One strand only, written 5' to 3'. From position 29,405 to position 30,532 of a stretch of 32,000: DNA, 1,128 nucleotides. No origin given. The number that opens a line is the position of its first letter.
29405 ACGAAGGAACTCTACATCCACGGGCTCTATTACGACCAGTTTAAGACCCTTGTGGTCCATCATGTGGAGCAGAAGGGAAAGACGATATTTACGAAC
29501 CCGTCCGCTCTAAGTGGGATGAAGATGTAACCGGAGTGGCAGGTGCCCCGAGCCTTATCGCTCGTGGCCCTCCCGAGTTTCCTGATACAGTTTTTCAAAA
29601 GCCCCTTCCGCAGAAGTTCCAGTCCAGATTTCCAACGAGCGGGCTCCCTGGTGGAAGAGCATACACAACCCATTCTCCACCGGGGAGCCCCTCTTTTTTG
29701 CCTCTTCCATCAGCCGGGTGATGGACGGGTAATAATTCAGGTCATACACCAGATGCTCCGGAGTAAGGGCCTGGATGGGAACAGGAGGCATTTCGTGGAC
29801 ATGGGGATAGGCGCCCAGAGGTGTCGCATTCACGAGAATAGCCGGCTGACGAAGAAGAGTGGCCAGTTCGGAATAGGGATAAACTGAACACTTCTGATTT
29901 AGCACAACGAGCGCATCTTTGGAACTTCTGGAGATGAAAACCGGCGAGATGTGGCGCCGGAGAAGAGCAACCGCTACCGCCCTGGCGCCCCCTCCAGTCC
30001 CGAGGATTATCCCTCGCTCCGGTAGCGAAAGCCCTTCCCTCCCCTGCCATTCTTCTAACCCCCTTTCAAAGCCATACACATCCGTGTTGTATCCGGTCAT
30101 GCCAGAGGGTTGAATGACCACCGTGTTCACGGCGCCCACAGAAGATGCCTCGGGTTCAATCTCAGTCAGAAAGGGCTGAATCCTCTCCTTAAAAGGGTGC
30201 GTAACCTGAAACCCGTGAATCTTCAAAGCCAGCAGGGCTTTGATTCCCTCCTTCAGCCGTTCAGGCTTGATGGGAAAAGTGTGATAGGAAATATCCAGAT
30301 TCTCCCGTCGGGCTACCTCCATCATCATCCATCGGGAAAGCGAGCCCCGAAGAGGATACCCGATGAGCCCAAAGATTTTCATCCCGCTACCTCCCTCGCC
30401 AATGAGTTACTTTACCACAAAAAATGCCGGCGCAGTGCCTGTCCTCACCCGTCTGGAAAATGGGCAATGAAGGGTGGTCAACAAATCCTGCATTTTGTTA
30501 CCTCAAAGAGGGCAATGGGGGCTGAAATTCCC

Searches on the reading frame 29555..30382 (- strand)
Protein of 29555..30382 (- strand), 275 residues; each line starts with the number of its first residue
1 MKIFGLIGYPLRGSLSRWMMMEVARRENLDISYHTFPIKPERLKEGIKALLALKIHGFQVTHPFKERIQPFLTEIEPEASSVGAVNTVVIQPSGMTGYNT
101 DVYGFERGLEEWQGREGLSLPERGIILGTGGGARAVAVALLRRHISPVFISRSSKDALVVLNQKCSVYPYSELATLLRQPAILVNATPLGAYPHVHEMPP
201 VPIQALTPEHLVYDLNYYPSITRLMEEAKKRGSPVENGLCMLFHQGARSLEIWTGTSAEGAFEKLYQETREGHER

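Call 55: search_protein_families(library=pfam, proteins=[window:29555-30382:-], max_evalue=0.001)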
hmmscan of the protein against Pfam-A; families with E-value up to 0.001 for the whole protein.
window:29555-30382:- (275 aa): 2 families
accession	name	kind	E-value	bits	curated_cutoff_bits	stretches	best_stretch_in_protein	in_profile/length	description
PF08501.16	Shikimate_dh_N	-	9e-22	77.6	27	1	6-88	1-83/83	Shikimate dehydrogenase substrate binding domain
PF18317.6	SDH_C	-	3.3e-06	27.1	25.8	1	238-258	1-21/31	Shikimate 5'-dehydrogenase C-terminal domain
